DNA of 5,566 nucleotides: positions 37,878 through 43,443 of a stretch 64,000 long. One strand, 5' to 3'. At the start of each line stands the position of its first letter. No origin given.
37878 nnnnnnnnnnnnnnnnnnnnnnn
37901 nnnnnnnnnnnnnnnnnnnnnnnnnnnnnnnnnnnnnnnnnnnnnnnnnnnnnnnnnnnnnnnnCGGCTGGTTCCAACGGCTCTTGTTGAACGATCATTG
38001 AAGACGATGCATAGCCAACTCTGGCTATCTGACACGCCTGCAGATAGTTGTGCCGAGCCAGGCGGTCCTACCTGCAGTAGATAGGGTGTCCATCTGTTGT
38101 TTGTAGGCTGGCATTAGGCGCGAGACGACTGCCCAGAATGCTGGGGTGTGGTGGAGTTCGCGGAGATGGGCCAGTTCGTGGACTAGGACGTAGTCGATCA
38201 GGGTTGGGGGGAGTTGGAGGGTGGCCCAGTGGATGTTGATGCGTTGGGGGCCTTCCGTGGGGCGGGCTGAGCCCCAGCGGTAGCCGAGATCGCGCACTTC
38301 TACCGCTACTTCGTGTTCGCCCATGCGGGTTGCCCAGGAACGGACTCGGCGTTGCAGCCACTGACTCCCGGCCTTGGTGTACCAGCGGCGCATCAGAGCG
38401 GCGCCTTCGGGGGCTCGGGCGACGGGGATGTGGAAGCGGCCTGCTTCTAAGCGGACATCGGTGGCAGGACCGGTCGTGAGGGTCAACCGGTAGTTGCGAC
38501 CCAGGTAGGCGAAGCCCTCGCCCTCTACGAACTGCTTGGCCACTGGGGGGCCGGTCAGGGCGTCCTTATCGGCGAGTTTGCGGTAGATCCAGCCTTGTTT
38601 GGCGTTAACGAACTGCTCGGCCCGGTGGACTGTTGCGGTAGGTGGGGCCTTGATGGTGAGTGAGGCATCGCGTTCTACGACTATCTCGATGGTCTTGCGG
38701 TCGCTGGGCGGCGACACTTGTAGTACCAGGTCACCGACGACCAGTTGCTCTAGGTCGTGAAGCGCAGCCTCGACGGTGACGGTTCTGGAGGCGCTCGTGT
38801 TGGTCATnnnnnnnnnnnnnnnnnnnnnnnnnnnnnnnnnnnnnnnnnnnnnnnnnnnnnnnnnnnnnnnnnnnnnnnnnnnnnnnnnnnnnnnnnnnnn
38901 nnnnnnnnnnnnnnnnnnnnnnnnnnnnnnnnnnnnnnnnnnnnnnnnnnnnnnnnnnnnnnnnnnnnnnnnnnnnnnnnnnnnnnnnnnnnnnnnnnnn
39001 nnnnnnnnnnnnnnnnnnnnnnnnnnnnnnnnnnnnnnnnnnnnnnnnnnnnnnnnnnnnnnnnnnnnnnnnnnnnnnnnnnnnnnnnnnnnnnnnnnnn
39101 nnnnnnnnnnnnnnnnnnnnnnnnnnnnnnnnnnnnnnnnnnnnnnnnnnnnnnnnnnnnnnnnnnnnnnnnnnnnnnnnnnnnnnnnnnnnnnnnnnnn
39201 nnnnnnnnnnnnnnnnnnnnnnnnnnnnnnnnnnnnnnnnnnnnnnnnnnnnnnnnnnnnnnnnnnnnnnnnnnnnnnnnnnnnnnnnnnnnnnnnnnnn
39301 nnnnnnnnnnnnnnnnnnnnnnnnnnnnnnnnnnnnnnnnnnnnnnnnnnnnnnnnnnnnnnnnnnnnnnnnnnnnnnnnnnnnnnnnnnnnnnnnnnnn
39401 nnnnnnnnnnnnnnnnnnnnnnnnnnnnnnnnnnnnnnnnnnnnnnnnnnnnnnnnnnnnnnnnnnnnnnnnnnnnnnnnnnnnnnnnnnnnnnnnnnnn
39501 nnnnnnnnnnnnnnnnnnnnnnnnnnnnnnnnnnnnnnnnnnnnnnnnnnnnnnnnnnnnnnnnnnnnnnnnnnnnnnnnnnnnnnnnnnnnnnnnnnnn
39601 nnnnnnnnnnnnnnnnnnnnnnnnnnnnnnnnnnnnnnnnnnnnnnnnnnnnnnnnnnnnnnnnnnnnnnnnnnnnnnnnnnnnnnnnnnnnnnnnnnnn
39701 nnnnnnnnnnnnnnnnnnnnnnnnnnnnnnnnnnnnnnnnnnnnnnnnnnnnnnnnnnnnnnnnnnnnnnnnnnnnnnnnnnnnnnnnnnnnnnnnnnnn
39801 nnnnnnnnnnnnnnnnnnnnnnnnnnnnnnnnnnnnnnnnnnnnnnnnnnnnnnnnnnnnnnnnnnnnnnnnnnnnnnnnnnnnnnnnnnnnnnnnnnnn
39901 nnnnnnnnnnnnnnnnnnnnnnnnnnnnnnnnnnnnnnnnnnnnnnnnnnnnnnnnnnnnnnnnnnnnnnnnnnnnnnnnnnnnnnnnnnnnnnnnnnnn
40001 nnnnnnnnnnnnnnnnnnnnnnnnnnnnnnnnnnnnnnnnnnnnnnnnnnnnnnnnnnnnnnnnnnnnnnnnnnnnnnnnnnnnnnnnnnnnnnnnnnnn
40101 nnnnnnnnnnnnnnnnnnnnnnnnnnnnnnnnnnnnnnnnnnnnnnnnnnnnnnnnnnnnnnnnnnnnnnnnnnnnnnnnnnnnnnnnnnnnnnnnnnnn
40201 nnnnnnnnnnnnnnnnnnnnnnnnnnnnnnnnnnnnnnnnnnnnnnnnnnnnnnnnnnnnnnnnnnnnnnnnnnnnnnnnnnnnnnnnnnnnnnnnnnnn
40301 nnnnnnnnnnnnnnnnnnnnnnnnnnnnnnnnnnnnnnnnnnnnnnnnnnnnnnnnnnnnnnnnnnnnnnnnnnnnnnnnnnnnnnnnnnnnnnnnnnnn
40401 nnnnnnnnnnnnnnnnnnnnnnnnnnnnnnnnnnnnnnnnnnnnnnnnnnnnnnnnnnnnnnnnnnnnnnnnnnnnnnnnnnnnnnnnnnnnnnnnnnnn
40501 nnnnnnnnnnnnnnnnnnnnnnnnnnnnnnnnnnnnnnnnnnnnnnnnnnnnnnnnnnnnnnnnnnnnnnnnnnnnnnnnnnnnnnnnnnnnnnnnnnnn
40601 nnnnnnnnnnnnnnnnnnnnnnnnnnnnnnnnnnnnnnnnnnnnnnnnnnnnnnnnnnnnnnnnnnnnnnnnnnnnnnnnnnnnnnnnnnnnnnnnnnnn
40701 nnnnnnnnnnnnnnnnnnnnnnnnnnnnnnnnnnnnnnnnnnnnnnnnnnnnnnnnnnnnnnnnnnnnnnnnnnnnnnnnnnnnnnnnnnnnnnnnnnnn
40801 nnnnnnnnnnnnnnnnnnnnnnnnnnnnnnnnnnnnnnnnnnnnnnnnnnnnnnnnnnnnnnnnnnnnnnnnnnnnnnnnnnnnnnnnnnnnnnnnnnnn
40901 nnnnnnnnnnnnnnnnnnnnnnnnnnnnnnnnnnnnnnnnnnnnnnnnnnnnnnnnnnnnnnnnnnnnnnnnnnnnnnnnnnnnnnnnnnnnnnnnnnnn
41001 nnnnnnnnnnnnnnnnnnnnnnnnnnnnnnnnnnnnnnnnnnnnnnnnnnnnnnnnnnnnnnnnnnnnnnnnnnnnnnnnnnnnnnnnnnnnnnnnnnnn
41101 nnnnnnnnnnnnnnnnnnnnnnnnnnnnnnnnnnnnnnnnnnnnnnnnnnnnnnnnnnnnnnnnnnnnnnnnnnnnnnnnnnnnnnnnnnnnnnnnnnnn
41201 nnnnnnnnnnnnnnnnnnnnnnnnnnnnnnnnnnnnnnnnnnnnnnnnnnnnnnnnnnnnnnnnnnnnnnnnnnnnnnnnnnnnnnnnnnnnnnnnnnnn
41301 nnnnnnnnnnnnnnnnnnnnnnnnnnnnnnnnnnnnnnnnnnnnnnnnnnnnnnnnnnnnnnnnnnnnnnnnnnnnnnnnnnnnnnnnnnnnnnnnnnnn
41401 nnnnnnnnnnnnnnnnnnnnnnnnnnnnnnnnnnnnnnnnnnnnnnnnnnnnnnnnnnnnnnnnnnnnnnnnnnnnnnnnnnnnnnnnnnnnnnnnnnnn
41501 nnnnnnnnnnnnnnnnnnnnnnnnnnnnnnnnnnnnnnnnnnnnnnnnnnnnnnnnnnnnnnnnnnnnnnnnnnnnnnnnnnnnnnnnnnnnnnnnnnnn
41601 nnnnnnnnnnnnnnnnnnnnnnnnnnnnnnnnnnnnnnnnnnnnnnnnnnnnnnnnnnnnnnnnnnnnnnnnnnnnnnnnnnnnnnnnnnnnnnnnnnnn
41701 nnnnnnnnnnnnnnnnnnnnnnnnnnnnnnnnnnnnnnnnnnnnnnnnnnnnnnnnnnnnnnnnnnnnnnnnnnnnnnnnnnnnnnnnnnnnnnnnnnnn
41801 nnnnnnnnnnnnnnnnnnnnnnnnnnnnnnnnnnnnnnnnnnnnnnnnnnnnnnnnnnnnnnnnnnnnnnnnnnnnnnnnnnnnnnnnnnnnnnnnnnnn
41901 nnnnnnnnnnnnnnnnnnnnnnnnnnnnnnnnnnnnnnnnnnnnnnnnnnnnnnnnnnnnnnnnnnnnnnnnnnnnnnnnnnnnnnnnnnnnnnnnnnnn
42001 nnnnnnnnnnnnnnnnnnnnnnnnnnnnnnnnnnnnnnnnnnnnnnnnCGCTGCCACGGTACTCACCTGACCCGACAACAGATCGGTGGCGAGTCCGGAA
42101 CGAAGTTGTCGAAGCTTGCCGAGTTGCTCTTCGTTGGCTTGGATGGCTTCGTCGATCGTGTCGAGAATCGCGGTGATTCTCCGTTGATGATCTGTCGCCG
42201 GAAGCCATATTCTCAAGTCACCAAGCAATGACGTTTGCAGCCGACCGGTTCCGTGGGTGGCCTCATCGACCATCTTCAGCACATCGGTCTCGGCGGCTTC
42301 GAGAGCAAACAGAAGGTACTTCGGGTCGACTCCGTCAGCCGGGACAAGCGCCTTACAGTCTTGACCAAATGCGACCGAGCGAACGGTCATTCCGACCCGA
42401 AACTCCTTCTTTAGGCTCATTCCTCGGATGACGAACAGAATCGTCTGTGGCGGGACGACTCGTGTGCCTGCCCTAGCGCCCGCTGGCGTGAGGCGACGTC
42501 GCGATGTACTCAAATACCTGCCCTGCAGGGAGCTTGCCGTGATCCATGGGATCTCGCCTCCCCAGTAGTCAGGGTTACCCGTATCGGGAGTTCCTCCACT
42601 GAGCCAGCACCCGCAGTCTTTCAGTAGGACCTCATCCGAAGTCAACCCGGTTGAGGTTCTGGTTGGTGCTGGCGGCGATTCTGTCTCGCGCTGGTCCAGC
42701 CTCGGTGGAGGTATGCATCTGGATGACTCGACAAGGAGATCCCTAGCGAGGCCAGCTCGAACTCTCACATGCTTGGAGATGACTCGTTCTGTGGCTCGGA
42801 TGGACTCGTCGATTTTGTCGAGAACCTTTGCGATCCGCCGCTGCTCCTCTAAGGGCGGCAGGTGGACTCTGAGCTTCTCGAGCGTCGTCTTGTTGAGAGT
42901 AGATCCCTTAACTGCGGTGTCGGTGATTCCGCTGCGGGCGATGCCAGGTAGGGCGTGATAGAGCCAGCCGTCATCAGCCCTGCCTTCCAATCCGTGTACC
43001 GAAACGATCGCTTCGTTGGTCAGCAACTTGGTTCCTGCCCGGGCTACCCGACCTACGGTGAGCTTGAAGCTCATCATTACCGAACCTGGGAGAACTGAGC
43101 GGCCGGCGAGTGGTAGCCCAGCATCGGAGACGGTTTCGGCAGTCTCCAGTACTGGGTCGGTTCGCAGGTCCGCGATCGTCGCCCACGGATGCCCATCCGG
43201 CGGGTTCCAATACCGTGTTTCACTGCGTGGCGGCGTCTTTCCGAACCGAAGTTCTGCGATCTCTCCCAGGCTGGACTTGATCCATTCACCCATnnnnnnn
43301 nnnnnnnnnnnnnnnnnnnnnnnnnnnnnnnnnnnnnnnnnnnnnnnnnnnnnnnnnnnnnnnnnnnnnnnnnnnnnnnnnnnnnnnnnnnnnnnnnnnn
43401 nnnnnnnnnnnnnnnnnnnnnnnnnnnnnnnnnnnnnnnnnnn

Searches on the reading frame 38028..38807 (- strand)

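Call 34: search_protein_families(library=pfam, max_evalue=0.001, proteins=[window:38028-38807:-])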
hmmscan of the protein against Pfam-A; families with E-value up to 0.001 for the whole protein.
window:38028-38807:- (260 aa): 1 family
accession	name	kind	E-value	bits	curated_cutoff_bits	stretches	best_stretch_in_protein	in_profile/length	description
PF01863.23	YgjP-like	-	6.5e-50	170.5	26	1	38-243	1-205/207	YgjP-like, metallopeptidase domain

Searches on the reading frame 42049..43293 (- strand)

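Call 34: search_protein_families(library=pfam, max_evalue=0.001, proteins=[window:42049-43293:-])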
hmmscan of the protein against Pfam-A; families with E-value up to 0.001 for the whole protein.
window:42049-43293:- (415 aa): 1 family
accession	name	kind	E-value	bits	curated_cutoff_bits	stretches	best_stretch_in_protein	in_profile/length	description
PF01420.25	Methylase_S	-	2.8e-23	83.4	22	2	2-170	2-161/168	Type I restriction modification DNA specificity domain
